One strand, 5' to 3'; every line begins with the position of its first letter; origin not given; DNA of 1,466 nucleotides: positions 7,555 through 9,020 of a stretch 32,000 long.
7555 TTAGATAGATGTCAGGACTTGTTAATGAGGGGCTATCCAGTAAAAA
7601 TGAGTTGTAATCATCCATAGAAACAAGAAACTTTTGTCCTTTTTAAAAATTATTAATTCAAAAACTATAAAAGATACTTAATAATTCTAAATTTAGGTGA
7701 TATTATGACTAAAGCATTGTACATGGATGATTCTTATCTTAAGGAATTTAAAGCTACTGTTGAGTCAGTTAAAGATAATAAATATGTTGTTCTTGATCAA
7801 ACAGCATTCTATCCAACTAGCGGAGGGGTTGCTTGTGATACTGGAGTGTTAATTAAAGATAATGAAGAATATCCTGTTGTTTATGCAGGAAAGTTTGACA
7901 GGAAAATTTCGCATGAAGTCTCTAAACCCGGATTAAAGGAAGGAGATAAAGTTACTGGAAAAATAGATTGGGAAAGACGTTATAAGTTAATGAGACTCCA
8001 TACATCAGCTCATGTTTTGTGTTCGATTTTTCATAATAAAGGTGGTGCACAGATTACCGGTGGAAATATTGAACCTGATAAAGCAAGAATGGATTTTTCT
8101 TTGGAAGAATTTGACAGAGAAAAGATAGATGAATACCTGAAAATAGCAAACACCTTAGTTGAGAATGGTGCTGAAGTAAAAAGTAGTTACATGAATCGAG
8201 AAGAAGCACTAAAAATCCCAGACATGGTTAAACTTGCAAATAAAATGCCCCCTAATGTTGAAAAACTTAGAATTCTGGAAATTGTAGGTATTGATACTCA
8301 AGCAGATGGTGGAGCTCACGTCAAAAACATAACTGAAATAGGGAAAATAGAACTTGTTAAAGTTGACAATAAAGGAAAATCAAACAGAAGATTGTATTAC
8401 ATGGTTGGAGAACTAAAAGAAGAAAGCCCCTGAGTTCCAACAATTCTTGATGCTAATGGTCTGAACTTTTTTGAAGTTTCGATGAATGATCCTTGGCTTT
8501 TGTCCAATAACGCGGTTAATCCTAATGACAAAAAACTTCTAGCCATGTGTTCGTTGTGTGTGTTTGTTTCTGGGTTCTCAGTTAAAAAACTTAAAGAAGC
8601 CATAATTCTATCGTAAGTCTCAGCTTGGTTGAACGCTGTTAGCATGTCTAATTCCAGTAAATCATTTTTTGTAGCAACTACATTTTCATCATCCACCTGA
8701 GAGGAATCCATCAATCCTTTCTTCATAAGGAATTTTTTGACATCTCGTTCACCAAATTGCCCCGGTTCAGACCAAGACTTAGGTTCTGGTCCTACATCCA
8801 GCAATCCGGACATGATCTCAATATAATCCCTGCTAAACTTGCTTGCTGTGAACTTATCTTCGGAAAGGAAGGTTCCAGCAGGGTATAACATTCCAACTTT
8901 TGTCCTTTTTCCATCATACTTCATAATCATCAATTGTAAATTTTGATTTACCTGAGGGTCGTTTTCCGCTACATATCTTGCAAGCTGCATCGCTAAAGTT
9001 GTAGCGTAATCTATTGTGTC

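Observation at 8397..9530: Proteasome/Anbu-like Ntn-hydrolase candidate with exposed Thr and a 130-aa C-terminal extension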

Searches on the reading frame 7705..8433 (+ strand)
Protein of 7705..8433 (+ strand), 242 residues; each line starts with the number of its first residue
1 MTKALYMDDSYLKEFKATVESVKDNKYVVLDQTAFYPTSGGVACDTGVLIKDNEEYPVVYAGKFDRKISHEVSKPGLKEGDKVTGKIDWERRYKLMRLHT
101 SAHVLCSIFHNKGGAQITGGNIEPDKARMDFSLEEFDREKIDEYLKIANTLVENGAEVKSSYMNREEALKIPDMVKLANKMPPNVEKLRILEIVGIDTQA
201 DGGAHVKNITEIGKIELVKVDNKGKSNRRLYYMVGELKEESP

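Call 9: search_protein_families(library=pfam, proteins=[window:7705-8433:+], max_evalue=0.001)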
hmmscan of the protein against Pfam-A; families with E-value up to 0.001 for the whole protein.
window:7705-8433:+ (242 aa): 2 families
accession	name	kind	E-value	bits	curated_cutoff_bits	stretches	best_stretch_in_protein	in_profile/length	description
PF01411.24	tRNA-synt_2c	-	1.3e-13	50.8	30.3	1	13-91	473-552/552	tRNA synthetases class II (A)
PF07973.19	tRNA_SAD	-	2.3e-10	40.7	24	1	188-231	1-44/44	Threonyl and Alanyl tRNA synthetase second additional domain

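Call 46: find_related_loci(query=window:7705-8430:+, collection=genome_contigs, flank=6000)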
Query window:7705-8430:+ (242 aa) in genome_contigs; peptide patterns used: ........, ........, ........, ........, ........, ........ (x = any residue, [..] = any of these).
75 stretches matched a pattern; 38 encode a relative of the query (tblastn E <= 1e-3); 38 distinct loci.
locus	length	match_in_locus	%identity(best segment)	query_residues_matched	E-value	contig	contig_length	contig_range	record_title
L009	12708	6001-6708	76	1-236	2e-119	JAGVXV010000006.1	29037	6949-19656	Candidatus Woesearchaeota archaeon isolate RIFCSPLOWO2_12_FULL_38_19 rifcsplowo2_12_scaffold_1468, whole genome shotgun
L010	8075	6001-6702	75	1-234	1e-118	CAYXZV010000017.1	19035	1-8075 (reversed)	MAG TPA_asm: uncultured Methanosarcinales archaeon isolate binchicken_co201_418 genome assembly, contig: NODE_2983_lengt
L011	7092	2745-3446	73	1-234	1e-114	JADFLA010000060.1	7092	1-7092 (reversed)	MAG: Nanoarchaeota archaeon isolate B4T1B8 B4T1B8_NODE22908, whole genome shotgun sequence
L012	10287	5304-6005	73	1-234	1e-114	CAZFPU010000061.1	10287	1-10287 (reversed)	MAG TPA_asm: uncultured Methanosarcinales archaeon isolate binchicken_co248_65 genome assembly, contig: NODE_9048_length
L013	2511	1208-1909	71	1-234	5e-119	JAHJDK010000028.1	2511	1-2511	MAG: Nanoarchaeota archaeon isolate Modern_marine.mb.57 Modern_marine.mb.57_k141_312535, whole genome shotgun sequence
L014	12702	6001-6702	72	1-234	1e-113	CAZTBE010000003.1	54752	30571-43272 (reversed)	MAG TPA_asm: uncultured Methanosarcinales archaeon isolate binchicken_co48_555 genome assembly, contig: NODE_748_length_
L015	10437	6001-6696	70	1-232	3e-110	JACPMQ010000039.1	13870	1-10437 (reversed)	MAG: Candidatus Woesearchaeota archaeon isolate NC_groundwater_553_Ag_S-0.1um_36_10 S35_SO-1_scaffold_299344, whole geno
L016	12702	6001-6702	66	1-234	1e-105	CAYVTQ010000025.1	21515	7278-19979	MAG TPA_asm: uncultured Methanosarcinales archaeon isolate binchicken_co227_1181 genome assembly, contig: NODE_4378_leng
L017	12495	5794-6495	64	1-234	6e-102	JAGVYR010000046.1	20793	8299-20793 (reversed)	Candidatus Woesearchaeota archaeon isolate RIFCSPHIGHO2_02_FULL_44_15 rifcsphigho2_02_scaffold_9505, whole genome shotgu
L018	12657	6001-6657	65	3-221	1e-99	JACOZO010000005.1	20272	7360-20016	MAG: Candidatus Woesearchaeota archaeon isolate NC_groundwater_207_Ag_S-0.1um_44_9 S4_GD2017_2_S1_scaffold_9296, whole g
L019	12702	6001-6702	63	1-234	2e-97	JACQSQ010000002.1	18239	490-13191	MAG: Candidatus Woesearchaeota archaeon isolate NC_groundwater_1389_Ag_S-0.2um_39_97 S_p2_S4_coassembly_k141_67168, whol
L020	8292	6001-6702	60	1-234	1e-96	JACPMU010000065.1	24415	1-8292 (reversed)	MAG: Candidatus Woesearchaeota archaeon isolate NC_groundwater_557_Ag_S-0.1um_39_8 S35_SO-1_scaffold_309271, whole genom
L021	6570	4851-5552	62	1-234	3e-96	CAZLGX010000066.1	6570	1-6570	MAG TPA_asm: uncultured Methanosarcinales archaeon isolate SRP269290_co3_950 genome assembly, contig: NODE_17026_length_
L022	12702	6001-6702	60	1-234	2e-95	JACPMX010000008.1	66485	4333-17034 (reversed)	MAG: Candidatus Woesearchaeota archaeon isolate NC_groundwater_560_Ag_S-0.1um_42_26 S35_SO-1_scaffold_247998, whole geno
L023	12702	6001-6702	54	1-234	5e-87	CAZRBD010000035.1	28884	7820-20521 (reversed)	MAG TPA_asm: uncultured archaeon isolate SRP179991_co3_105 genome assembly, contig: NODE_292_length_28884_cov_5.809914,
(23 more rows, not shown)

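Call 50: search_protein_families(library=pfam, proteins=[L012:6007-6975:-, L018:6682-7317:+], max_evalue=10)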
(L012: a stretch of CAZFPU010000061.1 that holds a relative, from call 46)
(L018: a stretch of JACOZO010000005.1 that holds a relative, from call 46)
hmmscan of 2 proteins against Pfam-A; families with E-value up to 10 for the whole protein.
L012:6007-6975:- (323 aa): 1 family
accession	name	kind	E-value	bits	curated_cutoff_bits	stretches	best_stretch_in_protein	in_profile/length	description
PF06897.17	DUF1269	-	0.0078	17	26.9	1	56-81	36-61/100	Protein of unknown function (DUF1269)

L018:6682-7317:+ (212 aa): 2 families
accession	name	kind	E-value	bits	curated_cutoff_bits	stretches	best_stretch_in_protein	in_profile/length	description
PF00227.31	Proteasome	-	4.6e-50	170.3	22.4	1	6-193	1-189/189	Proteasome subunit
PF24642.1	DUF7636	-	0.034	14.6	27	1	42-102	42-97/99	Domain of unknown function (DUF7636)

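Call 65: find_homologous_proteins(query=L012:6007-6975:-, max_evalue=0.01)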
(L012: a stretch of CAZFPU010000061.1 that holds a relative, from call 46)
Query L012:6007-6975:- (323 aa): 1 proteins with E <= 0.01 among 2458 candidates.
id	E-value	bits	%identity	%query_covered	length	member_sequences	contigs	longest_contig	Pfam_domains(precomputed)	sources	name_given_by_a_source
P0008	5.2e-213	724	100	100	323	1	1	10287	-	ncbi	-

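Call 66: search_solved_structures(query=L018:6682-7317:+, max_evalue=1e-10, show_alignments=5)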
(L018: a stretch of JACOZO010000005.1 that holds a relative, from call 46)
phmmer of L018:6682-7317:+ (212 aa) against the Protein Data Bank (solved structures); distinct sequences matched with E-value up to 1e-10: 254 (the best 60 are shown).
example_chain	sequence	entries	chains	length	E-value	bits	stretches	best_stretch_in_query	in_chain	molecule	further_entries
6he5_1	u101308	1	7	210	3.3e-42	147.9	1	9-206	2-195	Proteasome subunit beta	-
3h4p_a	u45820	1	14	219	1.2e-41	146.1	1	10-206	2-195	Proteasome subunit beta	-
1j2q_H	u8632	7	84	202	2.7e-41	145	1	10-205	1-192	Proteasome beta subunit | Proteasome subunit beta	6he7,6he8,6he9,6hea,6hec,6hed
1pma_B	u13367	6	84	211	5.3e-36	127.7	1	5-209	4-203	PROTEASOME | Proteasome subunit beta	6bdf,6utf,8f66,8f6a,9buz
1ya7_H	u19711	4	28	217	5.9e-36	127.6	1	5-209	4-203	Proteasome beta subunit | Proteasome subunit beta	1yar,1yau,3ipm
3c91_H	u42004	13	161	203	9.8e-34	120.3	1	10-209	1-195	Proteasome subunit beta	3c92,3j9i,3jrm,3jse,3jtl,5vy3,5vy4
7qve_p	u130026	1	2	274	1.9e-32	116.1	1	7-199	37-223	Proteasome subunit beta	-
9f9p_I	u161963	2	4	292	7.4e-32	114.2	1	4-198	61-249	Proteasome subunit beta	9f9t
6qm7_I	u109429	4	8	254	1.5e-31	113.2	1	5-199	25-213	Proteasome beta2 chain | Proteasome subunit beta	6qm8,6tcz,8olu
6epc_2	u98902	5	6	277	1.2e-30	110.2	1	6-197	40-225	Proteasome subunit beta type-7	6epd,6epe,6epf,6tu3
8fz5_I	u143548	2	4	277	1.9e-30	109.6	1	7-197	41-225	Proteasome subunit beta type-7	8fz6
8qys_K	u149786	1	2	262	5.1e-30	108.2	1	7-197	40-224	Proteasome subunit beta type-7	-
22mm_O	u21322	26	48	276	5.9e-30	108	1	7-197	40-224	Proteasome subunit beta type-7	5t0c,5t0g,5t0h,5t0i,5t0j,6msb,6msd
5gjq_b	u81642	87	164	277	5.9e-30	108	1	7-197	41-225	Proteasome subunit beta type-7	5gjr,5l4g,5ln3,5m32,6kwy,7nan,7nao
8qyj_K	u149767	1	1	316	8.5e-30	107.5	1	7-197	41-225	Proteasome subunit beta type-7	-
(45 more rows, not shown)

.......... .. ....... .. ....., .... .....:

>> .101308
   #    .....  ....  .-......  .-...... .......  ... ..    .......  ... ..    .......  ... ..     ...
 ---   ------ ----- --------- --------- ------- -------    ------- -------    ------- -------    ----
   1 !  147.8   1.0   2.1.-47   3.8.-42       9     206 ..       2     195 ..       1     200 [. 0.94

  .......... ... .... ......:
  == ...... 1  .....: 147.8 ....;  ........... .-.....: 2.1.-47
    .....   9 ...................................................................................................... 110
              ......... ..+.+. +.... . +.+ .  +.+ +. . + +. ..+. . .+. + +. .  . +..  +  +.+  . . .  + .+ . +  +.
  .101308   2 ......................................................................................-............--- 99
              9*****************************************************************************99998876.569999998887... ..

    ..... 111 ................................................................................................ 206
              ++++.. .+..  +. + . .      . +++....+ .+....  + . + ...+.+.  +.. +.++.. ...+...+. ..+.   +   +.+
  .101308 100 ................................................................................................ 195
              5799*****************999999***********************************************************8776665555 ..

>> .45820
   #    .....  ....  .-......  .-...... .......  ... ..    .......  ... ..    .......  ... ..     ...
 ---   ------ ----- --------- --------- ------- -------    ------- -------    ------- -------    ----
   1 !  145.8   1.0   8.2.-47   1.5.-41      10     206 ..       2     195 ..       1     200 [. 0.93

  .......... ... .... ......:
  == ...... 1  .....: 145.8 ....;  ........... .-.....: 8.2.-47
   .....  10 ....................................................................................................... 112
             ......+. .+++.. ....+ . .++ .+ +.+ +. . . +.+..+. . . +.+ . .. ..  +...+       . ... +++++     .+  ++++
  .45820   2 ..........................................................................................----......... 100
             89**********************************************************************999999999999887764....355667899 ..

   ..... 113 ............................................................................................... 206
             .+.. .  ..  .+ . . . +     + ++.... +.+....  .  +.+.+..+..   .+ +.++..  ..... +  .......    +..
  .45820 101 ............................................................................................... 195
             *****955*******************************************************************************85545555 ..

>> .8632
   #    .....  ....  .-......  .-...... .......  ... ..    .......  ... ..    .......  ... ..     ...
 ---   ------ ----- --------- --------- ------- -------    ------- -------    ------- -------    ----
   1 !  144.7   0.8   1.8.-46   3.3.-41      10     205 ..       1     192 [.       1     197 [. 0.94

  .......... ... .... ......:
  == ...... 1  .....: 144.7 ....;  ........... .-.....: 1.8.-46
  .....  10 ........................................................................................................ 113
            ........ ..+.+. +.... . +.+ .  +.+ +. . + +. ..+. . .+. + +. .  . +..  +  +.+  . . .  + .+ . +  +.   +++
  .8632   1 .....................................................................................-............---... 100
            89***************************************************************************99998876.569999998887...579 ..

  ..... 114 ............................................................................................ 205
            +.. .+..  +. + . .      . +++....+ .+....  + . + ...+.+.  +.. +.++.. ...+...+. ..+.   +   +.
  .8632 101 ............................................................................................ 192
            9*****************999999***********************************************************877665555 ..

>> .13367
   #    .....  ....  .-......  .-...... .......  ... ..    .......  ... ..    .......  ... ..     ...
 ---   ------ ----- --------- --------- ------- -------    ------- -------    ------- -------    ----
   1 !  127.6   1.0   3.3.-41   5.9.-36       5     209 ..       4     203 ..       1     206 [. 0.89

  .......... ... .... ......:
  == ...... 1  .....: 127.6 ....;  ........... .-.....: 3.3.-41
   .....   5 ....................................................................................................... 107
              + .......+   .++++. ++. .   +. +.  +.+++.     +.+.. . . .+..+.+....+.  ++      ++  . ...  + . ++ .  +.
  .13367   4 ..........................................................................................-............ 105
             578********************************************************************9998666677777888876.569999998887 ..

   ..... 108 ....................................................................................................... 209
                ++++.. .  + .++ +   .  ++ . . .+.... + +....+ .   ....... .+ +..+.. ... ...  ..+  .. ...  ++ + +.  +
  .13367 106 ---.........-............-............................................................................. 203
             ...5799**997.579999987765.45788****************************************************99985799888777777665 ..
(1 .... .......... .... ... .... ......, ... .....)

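Call 82: search_protein_families(library=ncbifam, proteins=[L012:6007-6975:-, L018:6682-7317:+], max_evalue=10)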
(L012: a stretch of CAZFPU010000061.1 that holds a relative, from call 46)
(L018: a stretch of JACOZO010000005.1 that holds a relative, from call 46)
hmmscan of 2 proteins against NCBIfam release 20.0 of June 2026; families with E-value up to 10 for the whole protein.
L012:6007-6975:- (323 aa): 0 families

L018:6682-7317:+ (212 aa): 8 families
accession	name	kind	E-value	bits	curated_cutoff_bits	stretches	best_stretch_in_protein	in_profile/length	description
TIGR03634.1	arc_protsome_B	equivalog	4e-61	205.8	224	1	9-198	1-185/185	archaeal proteasome endopeptidase complex subunit beta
NF003075.0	PRK03996.1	subfamily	2.2e-23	82.9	219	1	6-209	33-235/248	archaeal proteasome endopeptidase complex subunit alpha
TIGR03633.1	arc_protsome_A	equivalog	3e-23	82.5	287.35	1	5-207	25-226/230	archaeal proteasome endopeptidase complex subunit alpha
TIGR03690.1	20S_bact_beta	equivalog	1.6e-20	73.8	191.9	1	6-206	2-210/222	proteasome subunit beta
NF003964.0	PRK05456.1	equivalog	0.00055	19.7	137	1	7-75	5-74/179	ATP-dependent protease subunit HslV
TIGR03691.1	20S_bact_alpha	equivalog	0.0009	18.7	139.05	1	116-180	128-192/229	proteasome subunit alpha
TIGR03692.1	ATP_dep_HslV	equivalog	0.0026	17.5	157.75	1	11-76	2-68/171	HslVU peptidase proteolytic subunit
NF052344.1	slr1601_fam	subfamily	0.028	14.5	70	1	40-79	5-44/91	slr1601 family putative cell division protein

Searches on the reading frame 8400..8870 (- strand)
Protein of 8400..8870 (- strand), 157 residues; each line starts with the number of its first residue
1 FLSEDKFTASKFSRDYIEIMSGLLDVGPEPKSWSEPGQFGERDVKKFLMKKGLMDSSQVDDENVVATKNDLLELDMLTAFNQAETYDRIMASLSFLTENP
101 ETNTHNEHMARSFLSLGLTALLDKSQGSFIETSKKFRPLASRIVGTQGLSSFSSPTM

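Call 75: predict_structure(alignment_id=A5)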
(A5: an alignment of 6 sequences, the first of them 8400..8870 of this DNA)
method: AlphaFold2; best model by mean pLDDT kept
length: 157 residues; sequences in the alignment: 6
mean_pLDDT: 58.4   pTM: 0.44
mean pLDDT of the five models: 58.4, 53.5, 51.1, 50.5, 47.7
residues with pLDDT >= 90: 0; 70-90: 18; 50-70: 109; < 50: 30
segments of 3 or more residues with pLDDT < 50: 1-4, 25-32, 34-39, 147-157
pLDDT, mean of each block of 10 residues (from residue 1): 48 59 49 45 62 61 62 68 69 70 67 69 55 58 51 35
secondary structure, 60 per line:
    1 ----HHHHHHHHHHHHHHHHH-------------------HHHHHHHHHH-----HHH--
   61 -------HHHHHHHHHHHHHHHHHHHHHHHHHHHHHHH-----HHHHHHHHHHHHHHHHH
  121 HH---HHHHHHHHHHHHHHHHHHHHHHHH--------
elements in order: H5-21 H41-50 H68-98 H104-122 H126-149

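Call 78: fold_search(model_id=the predicted structure, library=pdb)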
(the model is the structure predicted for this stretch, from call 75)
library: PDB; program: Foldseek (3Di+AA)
matches with E <= 10: 168; with E <= 0.001: 0
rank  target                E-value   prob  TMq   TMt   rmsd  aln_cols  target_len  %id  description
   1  3t47_B                1.0e+00  0.82  0.31  0.59   3.4        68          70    7  Crystal Structure of truncated form of Staphylococcal Complement Inhibitor D (SCIN-D) at 1.3 Angstrom (released 2011-11-23)
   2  8av9_A                1.1e+00  0.07  0.17  0.17  16.2       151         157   14  INDUCED MYELOID LEUKEMIA CELL DIFFERENTIATION PROTEIN FABCOMPLEX IN COMPLEX WITH COMPOUND 1 (released 2023-05-24)
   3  2win_M                1.2e+00  0.41  0.30  0.49   7.3        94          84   14  C3 convertase (C3bBb) stabilized by SCIN (released 2009-06-09)
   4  7qtw_A                1.3e+00  0.13  0.22  0.23  16.1       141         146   13  Kaposi sarcoma associated herpes virus(KSHV) encoded apoptosis inhibitor, KsBcl-2 in complex with Bid BH3 (released 2022-11-23)
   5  2y3h_D                1.4e+00  0.20  0.28  0.39  14.0       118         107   18  E63Q mutant of Cupriavidus metallidurans CH34 CnrXs (released 2011-03-30)
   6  2qff                  1.8e+00  0.54  0.29  0.53   3.9        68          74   13  Crystal structure of Staphylococcal Complement Inhibitor (released 2007-09-04)
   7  1fhj_A                1.8e+00  0.10  0.22  0.23  15.6       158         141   11  CRYSTAL STRUCTURE OF AQUOMET HEMOGLOBIN-I OF THE MANED WOLF (CHRYSOCYON BRACHYURUS) AT 2.0 RESOLUTION. (released 2001-08-01)
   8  1bxl_A                1.8e+00  0.07  0.21  0.19  17.5       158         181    8  STRUCTURE OF BCL-XL/BAK PEPTIDE COMPLEX, NMR, MINIMIZED AVERAGE STRUCTURE (released 1997-10-29)
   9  4h6h_A                2.1e+00  0.84  0.35  0.62   2.3        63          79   11  Crystal Structure of Staphylococcal Complement Inhibitor SCIN-B(4-85) (released 2012-12-19)
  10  4h6h_B                2.1e+00  0.84  0.35  0.62   2.3        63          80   11  Crystal Structure of Staphylococcal Complement Inhibitor SCIN-B(4-85) (released 2012-12-19)
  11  3t49_A                2.3e+00  0.77  0.34  0.66   2.6        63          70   11  Crystal structure of truncated form of Staphylococcal Complement Inhibitor B (SCIN-B) at 1.5 Angstrom (released 2011-11-23)
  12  1s0h_A                2.3e+00  0.07  0.21  0.22  14.1       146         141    7  Structure determination of haemoglobin from Donkey(equus asinus) at 3.0 Angstrom resolution (released 2005-02-01)
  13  9dn6_A                2.5e+00  0.38  0.41  0.48  12.4       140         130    8  Insulin receptor bound with de novo designed agonist called "RF-405". (released 2025-10-01)
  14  8gym_T4               2.5e+00  0.10  0.25  0.20  19.1       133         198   14  Cryo-EM structure of Tetrahymena thermophila respiratory mega-complex MC IV2+(I+III2+II)2 (released 2023-06-14)
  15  6fzz                  2.5e+00  0.04  0.15  0.13  16.9       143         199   10  Crystal structure of BSE31 (BSPA14S_RS05060 gene product) from Lyme disease agent Borrelia (Borreliella) spielmanii (released 2019-03-27)
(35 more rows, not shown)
